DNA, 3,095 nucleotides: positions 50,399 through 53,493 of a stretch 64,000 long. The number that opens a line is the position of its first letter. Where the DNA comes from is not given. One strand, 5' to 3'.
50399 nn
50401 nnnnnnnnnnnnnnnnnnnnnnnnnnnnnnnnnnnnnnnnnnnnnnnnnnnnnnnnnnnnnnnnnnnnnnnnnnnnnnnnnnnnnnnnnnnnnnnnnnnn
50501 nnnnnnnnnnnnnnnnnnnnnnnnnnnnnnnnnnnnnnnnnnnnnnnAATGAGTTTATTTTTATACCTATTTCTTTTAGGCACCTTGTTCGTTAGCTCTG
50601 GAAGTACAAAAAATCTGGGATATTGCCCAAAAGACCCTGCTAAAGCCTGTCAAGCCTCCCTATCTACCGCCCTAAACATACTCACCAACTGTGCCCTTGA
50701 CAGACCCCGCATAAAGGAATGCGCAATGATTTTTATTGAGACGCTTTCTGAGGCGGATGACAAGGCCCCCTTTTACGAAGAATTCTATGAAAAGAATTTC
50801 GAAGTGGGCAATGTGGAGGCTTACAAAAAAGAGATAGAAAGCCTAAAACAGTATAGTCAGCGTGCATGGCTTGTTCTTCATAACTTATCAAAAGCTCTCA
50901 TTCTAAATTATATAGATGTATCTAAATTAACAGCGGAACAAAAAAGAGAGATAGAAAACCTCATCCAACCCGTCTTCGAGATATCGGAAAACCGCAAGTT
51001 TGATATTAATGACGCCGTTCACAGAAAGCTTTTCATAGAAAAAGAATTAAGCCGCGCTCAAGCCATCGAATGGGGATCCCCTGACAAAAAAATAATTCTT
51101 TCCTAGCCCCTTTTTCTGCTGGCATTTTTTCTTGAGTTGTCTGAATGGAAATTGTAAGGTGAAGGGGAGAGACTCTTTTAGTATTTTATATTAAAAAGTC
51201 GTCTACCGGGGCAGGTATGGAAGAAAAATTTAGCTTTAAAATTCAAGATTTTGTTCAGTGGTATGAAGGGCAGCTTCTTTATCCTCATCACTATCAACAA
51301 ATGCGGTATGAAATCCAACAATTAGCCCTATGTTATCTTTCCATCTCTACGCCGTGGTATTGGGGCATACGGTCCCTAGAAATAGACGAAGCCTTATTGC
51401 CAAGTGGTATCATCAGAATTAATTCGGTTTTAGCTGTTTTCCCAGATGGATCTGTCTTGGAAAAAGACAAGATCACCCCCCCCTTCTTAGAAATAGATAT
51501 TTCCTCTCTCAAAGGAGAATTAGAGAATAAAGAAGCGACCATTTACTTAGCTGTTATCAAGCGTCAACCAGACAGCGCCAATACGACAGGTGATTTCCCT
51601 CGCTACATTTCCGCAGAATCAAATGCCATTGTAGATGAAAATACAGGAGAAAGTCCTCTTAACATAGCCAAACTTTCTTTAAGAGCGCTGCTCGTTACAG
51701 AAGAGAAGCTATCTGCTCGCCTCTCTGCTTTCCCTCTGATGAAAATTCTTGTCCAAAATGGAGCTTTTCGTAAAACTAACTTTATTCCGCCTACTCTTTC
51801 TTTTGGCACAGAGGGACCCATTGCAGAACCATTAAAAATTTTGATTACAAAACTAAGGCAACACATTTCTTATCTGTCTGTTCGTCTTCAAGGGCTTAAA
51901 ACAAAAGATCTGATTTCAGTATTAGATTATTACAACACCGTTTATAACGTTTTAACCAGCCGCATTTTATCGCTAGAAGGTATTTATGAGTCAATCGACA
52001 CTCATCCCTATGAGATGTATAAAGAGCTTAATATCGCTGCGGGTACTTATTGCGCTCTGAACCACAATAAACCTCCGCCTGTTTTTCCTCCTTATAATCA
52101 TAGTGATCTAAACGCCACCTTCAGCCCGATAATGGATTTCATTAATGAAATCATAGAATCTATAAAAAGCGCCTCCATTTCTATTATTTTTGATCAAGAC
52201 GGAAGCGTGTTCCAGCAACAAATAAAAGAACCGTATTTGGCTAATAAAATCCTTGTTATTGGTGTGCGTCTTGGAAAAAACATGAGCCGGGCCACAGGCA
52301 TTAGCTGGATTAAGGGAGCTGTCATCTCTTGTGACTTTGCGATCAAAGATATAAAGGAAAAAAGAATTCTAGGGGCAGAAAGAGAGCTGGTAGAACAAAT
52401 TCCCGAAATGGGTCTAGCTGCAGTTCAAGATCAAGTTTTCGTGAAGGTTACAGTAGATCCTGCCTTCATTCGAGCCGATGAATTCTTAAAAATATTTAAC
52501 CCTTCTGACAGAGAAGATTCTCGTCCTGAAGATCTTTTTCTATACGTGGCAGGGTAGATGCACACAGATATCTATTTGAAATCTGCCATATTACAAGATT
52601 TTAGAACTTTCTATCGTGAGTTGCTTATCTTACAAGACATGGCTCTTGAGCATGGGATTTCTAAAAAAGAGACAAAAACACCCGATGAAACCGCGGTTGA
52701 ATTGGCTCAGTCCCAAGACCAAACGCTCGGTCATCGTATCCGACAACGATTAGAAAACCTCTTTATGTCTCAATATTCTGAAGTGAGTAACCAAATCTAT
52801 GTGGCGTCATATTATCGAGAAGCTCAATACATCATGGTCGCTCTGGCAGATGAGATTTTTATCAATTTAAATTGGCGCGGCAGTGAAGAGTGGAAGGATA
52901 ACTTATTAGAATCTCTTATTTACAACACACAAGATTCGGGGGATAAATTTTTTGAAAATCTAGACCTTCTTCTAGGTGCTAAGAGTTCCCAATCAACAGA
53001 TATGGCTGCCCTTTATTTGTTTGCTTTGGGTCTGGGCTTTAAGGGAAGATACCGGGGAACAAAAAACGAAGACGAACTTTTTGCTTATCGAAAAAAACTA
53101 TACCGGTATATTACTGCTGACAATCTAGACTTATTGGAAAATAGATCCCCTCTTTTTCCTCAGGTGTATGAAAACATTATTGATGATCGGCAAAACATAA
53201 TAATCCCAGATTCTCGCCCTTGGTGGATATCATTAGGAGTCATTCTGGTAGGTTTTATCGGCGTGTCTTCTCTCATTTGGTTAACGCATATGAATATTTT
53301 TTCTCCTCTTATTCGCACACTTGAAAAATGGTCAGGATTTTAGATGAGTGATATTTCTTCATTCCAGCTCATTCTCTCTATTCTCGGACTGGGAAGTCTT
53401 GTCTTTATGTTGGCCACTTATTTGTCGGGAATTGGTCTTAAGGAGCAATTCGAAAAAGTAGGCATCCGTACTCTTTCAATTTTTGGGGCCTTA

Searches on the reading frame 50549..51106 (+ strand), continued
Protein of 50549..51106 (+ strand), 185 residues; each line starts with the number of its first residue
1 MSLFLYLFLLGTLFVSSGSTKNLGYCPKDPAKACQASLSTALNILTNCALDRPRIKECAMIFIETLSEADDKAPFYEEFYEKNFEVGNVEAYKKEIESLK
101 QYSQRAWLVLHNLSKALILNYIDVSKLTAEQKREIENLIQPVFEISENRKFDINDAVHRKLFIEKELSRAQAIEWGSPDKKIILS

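Call 80: find_encoding_contigs(protein=P0040, flank=10000, max_places=2)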
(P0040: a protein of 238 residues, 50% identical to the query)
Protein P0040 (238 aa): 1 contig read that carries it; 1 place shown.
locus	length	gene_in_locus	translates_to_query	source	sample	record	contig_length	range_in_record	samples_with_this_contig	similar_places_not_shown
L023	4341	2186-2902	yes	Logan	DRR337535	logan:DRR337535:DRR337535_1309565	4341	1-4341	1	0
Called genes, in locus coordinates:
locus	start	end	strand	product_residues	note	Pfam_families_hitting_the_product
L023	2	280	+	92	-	?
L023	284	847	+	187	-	PF01923:Cob_adeno_trans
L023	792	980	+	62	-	PF07896:DUF1674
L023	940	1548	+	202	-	PF00005:ABC_tran, PF13304:AAA_21 (faint)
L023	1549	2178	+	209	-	-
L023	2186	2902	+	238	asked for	PF01578:Cytochrom_C_asm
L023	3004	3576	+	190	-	-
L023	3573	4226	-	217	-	PF00834:Ribul_P_3_epim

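Call 82: predict_structure(alignment_id=A8)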
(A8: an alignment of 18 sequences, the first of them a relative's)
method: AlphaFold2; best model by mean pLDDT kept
length: 255 residues; sequences in the alignment: 18
mean_pLDDT: 79.9   pTM: 0.63
mean pLDDT of the five models: 79.9, 78.6, 76.9, 76.0, 75.8
residues with pLDDT >= 90: 107; 70-90: 84; 50-70: 37; < 50: 27
segments of 3 or more residues with pLDDT < 50: 212-214, 233-255
pLDDT, mean of each block of 10 residues (from residue 1): 82 88 83 79 59 74 90 95 92 91 74 87 93 95 93 88 90 93 94 95 75 53 65 45 42 45
secondary structure, 60 per line:
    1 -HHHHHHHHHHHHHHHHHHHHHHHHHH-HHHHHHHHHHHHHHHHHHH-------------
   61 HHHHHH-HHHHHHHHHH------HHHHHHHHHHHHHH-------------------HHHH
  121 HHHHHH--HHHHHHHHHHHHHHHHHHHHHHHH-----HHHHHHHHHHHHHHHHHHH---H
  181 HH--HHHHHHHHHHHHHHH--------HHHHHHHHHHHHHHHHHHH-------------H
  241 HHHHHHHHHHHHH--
elements in order: H2-27 H29-47 H61-66 H68-77 H84-97 H117-126 H129-152 H158-176 H185-199 H208-226 H240-253

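Call 84: find_encoding_contigs(protein=P0042, flank=6000, max_places=3)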
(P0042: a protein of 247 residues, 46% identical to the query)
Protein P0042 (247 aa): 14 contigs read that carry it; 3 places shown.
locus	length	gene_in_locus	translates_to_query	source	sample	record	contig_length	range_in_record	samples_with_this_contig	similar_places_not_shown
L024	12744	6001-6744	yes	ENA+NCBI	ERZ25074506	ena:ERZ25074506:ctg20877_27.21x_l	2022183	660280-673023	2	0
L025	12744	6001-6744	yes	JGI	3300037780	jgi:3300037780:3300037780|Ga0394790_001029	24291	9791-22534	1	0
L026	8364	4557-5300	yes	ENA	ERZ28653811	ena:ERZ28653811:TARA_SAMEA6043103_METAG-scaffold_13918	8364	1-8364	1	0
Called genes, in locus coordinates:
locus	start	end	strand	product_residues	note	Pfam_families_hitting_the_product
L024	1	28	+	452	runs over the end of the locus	PF00483:NTP_transferase, PF01128:IspD, PF12804:NTP_transf_3, PF25084:LbH_EIF2B (faint), PF00132:Hexapep (weak), PF25087:GMPPB_C (faint), PF00132:Hexapep, PF14602:Hexapep_2 (weak)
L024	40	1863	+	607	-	PF13522:GATase_6, PF13537:GATase_7, PF01380:SIS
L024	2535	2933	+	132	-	PF04828:GFA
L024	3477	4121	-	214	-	PF02581:TMP-TENI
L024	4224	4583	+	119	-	PF02152:FolB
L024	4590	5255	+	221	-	PF00005:ABC_tran, PF13304:AAA_21 (faint)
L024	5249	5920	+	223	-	PF03379:CcmB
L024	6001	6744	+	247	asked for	PF01578:Cytochrom_C_asm, PF27518:CcmC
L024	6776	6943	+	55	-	PF04995:CcmD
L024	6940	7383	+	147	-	PF03100:CcmE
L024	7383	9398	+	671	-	PF01578:Cytochrom_C_asm, PF16327:CcmF_C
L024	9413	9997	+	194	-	PF00578:AhpC-TSA, PF08534:Redoxin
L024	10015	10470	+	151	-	PF03918:CcmH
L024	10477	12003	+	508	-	PF13428:TPR_14 (faint), PF14559:TPR_19 (faint), PF13432:TPR_16 (faint), PF13414:TPR_11 (faint), PF23914:TPR_CcmH_CycH, PF00515:TPR_1 (faint), PF07719:TPR_2 (faint), PF23914:TPR_CcmH_CycH, +2 more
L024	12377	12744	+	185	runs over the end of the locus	PF14803:Zn_ribbon_Nudix, PF00293:NUDIX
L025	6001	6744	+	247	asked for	PF01578:Cytochrom_C_asm, PF27518:CcmC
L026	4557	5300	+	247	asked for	PF01578:Cytochrom_C_asm, PF27518:CcmC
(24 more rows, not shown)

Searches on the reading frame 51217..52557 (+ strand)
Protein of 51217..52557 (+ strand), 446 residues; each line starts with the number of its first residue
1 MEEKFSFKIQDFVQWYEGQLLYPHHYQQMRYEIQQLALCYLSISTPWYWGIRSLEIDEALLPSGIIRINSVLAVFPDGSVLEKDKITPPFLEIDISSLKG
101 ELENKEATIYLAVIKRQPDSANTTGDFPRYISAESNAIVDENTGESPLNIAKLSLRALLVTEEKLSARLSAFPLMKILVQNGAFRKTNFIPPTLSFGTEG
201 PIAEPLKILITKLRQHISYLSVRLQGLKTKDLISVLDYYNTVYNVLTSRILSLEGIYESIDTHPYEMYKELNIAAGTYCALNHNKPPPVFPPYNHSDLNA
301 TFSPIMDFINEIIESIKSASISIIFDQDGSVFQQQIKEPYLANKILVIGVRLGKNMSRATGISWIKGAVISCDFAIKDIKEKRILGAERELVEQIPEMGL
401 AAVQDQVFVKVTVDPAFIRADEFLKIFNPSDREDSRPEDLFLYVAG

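Call 4: search_protein_families(library=pfam, proteins=[window:51217-52557:+], max_evalue=0.1)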
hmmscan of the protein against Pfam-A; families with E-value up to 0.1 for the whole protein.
window:51217-52557:+ (446 aa): 1 family
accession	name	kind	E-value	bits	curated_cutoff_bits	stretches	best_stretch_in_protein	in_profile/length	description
PF05936.17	T6SS_VasE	-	9.5e-41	140.4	23.4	1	25-350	1-336/429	Bacterial Type VI secretion, VC_A0110, EvfL, ImpJ, VasE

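Call 6: search_protein_families(library=ncbifam, proteins=[window:51217-52557:+], max_evalue=0.1)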
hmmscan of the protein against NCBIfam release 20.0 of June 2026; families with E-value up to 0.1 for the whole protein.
window:51217-52557:+ (446 aa): 1 family
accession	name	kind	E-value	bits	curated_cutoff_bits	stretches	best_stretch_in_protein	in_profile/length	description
TIGR03353.2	VI_chp_4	equivalog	4.2e-58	197.5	100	1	13-396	3-381/429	type VI secretion system baseplate subunit TssK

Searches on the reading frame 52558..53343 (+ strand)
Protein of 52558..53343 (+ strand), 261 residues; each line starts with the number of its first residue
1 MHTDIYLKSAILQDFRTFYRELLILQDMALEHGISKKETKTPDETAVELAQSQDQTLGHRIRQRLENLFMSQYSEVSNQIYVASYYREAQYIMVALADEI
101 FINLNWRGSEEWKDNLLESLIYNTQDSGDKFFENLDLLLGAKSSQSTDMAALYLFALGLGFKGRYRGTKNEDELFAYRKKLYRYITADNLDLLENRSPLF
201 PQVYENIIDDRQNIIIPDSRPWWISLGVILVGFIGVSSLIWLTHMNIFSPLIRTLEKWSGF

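Call 4: search_protein_families(library=pfam, proteins=[window:52558-53343:+], max_evalue=0.1)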
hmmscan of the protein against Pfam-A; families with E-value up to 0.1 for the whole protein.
window:52558-53343:+ (261 aa): 1 family
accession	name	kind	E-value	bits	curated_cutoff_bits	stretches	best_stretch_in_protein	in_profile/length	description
PF09850.14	DotU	-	1.6e-30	106.7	27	1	46-236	13-198/205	Type VI secretion system protein DotU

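Call 6: search_protein_families(library=ncbifam, proteins=[window:52558-53343:+], max_evalue=0.1)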
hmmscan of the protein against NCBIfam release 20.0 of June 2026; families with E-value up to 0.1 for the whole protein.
window:52558-53343:+ (261 aa): 5 families
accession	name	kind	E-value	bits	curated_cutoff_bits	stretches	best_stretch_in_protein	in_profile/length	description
TIGR03349.1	IV_VI_DotU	subfamily_domain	8e-25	87.9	89.95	1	46-234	14-196/211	DotU/TssL family secretion system protein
NF038228.1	IcmH_DotU_IVB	equivalog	6.9e-10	38.7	50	1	60-191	66-198/258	type IVB secretion system protein IcmH/DotU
NF005444.0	PRK07033.1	equivalog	2.4e-09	36.7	520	1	88-199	102-213/438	DotU family type VI secretion system protein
NF005999.0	PRK08126.1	subfamily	1.1e-08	34.3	571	1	73-236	101-259/432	hypothetical protein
NF038239.1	T6SS_TssL_short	exception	1.2e-07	31.5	180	1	75-172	42-140/207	type VI secretion system protein TssL, short form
